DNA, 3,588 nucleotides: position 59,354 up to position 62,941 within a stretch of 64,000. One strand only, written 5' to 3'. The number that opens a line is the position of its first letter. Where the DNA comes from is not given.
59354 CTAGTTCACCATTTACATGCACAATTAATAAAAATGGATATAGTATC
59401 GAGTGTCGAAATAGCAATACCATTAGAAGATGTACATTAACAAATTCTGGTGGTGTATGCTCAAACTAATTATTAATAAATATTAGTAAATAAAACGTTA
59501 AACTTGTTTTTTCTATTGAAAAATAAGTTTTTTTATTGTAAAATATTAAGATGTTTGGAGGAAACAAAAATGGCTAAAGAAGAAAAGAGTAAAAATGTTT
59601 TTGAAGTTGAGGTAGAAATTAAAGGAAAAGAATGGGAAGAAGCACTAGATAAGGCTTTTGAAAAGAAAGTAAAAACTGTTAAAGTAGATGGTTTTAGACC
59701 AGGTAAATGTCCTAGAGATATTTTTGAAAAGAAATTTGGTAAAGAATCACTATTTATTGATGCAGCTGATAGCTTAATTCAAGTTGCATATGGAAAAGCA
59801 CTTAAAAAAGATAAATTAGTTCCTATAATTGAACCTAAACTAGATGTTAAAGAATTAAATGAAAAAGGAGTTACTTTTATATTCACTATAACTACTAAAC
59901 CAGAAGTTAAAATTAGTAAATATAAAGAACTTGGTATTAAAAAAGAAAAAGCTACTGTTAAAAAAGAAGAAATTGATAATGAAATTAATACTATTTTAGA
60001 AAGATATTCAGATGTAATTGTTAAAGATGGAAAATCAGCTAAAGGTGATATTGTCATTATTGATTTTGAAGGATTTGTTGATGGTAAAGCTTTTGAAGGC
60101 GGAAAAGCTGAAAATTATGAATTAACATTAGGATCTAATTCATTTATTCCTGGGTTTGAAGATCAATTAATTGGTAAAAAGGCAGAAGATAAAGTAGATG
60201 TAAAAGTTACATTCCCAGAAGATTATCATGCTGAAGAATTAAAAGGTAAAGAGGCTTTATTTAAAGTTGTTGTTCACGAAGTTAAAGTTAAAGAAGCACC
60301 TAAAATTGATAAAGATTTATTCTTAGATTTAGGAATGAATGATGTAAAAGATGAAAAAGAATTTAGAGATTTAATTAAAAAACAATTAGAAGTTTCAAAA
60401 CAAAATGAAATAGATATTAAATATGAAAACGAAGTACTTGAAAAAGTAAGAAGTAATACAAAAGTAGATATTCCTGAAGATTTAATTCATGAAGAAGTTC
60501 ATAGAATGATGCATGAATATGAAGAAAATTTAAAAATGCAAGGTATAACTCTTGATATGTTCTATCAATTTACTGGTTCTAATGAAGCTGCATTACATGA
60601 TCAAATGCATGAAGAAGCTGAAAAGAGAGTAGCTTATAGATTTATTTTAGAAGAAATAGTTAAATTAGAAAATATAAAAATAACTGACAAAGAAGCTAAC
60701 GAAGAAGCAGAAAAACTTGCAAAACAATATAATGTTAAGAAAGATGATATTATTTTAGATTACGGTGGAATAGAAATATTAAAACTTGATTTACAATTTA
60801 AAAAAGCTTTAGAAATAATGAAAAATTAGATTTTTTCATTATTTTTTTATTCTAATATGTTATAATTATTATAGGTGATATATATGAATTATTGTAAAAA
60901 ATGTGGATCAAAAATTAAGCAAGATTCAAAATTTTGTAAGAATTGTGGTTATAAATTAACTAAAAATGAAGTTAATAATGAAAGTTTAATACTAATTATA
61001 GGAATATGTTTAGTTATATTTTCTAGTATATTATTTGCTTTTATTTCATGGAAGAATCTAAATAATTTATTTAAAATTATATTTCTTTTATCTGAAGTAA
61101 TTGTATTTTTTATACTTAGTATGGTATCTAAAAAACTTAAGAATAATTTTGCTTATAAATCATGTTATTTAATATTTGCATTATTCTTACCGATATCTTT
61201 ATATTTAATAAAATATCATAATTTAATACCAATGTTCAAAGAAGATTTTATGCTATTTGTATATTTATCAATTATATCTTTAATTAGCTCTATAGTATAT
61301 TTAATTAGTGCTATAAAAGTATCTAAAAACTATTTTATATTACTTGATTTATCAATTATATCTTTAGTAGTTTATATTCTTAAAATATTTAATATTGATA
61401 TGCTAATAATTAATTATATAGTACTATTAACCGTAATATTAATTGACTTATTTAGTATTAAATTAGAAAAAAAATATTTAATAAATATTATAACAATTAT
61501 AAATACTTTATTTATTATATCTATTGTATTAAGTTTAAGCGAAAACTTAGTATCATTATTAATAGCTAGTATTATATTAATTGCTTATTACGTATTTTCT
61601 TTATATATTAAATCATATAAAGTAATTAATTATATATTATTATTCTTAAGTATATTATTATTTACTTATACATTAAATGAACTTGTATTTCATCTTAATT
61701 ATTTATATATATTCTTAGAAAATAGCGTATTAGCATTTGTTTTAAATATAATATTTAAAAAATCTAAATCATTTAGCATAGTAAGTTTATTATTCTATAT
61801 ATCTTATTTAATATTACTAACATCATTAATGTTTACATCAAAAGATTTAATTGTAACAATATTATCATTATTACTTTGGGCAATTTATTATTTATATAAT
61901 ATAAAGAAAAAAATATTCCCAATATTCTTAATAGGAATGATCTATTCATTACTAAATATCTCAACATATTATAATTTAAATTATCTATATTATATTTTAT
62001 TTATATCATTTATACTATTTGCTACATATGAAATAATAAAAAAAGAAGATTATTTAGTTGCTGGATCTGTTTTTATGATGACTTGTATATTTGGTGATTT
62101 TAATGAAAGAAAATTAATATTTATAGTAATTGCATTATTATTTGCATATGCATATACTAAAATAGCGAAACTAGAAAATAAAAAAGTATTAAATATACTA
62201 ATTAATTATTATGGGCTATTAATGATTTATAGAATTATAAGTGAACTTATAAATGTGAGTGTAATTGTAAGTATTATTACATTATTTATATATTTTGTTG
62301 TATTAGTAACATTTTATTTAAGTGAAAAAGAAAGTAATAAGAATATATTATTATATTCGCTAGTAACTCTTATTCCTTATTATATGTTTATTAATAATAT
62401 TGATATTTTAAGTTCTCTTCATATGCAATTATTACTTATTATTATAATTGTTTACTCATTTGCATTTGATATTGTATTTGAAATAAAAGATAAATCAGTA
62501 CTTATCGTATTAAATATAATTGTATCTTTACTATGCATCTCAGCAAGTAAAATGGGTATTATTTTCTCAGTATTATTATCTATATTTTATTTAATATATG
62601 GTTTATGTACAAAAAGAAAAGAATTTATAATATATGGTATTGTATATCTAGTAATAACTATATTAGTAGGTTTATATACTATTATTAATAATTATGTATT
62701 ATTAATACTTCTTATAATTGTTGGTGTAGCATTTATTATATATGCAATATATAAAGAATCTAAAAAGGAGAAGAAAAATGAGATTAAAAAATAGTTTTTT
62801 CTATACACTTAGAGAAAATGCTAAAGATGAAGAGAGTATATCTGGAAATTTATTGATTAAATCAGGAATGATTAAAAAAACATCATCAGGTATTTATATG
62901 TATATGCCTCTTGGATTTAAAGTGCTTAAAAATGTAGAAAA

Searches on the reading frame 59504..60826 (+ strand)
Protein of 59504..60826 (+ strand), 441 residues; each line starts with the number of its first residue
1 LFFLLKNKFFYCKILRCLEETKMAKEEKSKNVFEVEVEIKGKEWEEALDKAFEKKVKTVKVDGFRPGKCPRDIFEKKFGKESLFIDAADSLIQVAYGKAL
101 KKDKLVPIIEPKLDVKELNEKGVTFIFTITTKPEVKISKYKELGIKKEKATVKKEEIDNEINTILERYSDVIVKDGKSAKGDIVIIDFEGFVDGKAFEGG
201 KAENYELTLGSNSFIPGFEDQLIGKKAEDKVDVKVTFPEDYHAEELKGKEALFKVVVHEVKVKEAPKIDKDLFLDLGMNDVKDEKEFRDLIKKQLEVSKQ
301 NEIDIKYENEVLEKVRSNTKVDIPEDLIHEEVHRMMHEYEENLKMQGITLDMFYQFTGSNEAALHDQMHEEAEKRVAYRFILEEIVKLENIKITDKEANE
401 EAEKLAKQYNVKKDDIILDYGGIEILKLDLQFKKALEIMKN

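Call 17: search_protein_families(library=pfam, proteins=[window:59504-60826:+], max_evalue=0.001)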
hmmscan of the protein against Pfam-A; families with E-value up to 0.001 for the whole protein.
window:59504-60826:+ (441 aa): 3 families
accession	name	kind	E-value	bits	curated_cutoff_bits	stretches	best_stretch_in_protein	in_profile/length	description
PF05698.19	Trigger_C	-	1.7e-34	119.6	22.7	1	285-436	3-157/162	Bacterial trigger factor protein (TF) C-terminus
PF05697.18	Trigger_N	-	5.2e-34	118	22.2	1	24-163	4-143/144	Bacterial trigger factor protein (TF)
PF00254.34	FKBP_C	-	1.7e-17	64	21.1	1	177-256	4-92/94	FKBP-type peptidyl-prolyl cis-trans isomerase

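Call 37: find_related_loci(query=window:59504-60826:+, collection=genome_contigs, flank=2000)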
Query window:59504-60826:+ (441 aa) in genome_contigs; peptide patterns used: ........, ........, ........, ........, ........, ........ (x = any residue, [..] = any of these).
230 stretches matched a pattern; 49 encode a relative of the query (tblastn E <= 1e-3); 49 distinct loci.
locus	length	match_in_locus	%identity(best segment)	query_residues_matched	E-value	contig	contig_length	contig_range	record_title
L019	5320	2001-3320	59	7-440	9e-171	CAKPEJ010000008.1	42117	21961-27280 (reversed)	MAG: uncultured Bacilli bacterium isolate REFINED_METABAT215_TOP10_CONTIGS_1500_ASSEMBLY_K77_MERGED__Hadza_MoBio_hadza-E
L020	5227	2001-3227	57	30-438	8e-157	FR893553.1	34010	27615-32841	Clostridium sp. CAG:433 genomic scaffold, scf55, whole genome shotgun sequence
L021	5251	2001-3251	57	25-440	6e-154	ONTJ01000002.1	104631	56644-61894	uncultured Clostridiales bacterium isolate RUG630 genome assembly, contig: k87_3211361, whole genome shotgun sequence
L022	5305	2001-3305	59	2-441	3e-152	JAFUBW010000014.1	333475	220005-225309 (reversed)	MAG: Bacilli bacterium isolate RGIG4353 Roe_deer_Jejunum-2__c706, whole genome shotgun sequence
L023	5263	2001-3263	50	22-440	7e-140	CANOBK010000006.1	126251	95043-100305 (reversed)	MAG TPA_asm: uncultured Bacillales bacterium isolate SRR19759455_bin.3_metawrap_v1.3_MAG genome assembly, contig: NODE.2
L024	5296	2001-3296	52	3-436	1e-137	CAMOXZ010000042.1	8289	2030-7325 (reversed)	MAG: uncultured Bacillales bacterium isolate SRR873606_bin.113_metaWRAP_v1.3_MAG genome assembly, contig: NODE_22919_len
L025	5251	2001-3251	53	23-440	2e-137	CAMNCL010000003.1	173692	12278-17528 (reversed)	MAG: uncultured Bacillales bacterium isolate SRR1222429_bin.142_metaWRAP_v1.3_MAG genome assembly, contig: NODE.56_lengt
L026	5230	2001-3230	52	31-440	1e-137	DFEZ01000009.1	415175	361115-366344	MAG TPA_asm: Bacillales bacterium UBA3789 UBA3789_contig_323, whole genome shotgun sequence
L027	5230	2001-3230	51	31-440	3e-137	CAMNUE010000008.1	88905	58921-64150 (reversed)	MAG: uncultured bacterium isolate SRR19792995_bin.67_metawrap_v1.3_MAG genome assembly, contig: ERZ12290371_339, whole g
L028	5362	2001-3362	48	3-440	5e-136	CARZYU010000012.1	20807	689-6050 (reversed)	MAG TPA_asm: uncultured Bacilli bacterium isolate MGBC142690 genome assembly, contig: MGBC142690.12, whole genome shotgu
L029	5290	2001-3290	50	11-440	9e-136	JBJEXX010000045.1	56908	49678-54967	MAG: Bacilli bacterium isolate PUUB25_bin.020 NODE_193_length_56908_cov_11.139043, whole genome shotgun sequence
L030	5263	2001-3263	50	22-440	8e-136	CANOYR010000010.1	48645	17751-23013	MAG TPA_asm: uncultured Bacillales bacterium isolate SRR15604567_bin.71_metawrap_v1.3_MAG genome assembly, contig: NODE.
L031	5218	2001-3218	53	35-440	2e-135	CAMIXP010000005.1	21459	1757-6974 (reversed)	MAG: uncultured Bacillales bacterium isolate SRR12081302_bin.69_metaWRAP_v1.3_MAG genome assembly, contig: ERZ12289775.4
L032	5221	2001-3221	52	34-440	2e-135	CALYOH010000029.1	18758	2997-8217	MAG: uncultured Bacillales bacterium isolate SRR13040389_bin.19_metaWRAP_v1.3_MAG genome assembly, contig: ERZ8969618.22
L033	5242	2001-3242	53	28-440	3e-135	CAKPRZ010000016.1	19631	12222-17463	MAG: uncultured Bacilli bacterium isolate REFINED_METABAT215_TOP10_CONTIGS_1500_ASSEMBLY_K77_MERGED__Hadza_PheChl_Fiber-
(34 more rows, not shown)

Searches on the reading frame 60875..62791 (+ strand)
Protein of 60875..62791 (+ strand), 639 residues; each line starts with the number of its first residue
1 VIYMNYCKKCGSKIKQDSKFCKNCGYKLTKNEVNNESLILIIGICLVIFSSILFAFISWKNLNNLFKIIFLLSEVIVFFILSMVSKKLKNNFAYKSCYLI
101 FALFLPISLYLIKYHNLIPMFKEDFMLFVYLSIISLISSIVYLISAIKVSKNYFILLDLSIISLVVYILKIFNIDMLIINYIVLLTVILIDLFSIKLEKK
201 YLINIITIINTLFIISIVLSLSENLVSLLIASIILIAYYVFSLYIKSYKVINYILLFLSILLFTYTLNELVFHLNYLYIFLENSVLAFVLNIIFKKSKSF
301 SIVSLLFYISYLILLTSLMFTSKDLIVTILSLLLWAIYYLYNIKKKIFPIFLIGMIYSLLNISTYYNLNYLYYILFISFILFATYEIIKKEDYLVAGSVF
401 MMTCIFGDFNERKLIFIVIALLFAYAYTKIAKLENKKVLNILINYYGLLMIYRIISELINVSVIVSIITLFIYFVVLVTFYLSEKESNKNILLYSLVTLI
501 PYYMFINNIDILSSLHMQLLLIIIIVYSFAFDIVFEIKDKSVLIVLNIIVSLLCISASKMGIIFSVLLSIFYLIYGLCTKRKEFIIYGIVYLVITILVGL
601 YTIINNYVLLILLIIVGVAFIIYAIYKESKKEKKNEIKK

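Call 17: search_protein_families(library=pfam, proteins=[window:60875-62791:+], max_evalue=0.001)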
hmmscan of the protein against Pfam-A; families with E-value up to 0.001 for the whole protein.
window:60875-62791:+ (639 aa): 4 families
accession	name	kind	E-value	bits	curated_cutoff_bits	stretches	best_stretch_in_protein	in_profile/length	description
PF13240.11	Zn_Ribbon_1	-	6.7e-07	29.3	25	1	6-28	1-23/23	zinc-ribbon domain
PF13248.11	Zn_ribbon_3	-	4.7e-06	26.3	27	1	4-28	2-26/26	zinc-ribbon domain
PF12773.13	DZR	-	7.1e-05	23.3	27.3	1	7-29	1-23/45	Double zinc ribbon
PF09925.14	DUF2157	-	0.0005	20.2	32.4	1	35-123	34-123/146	Predicted membrane protein (DUF2157)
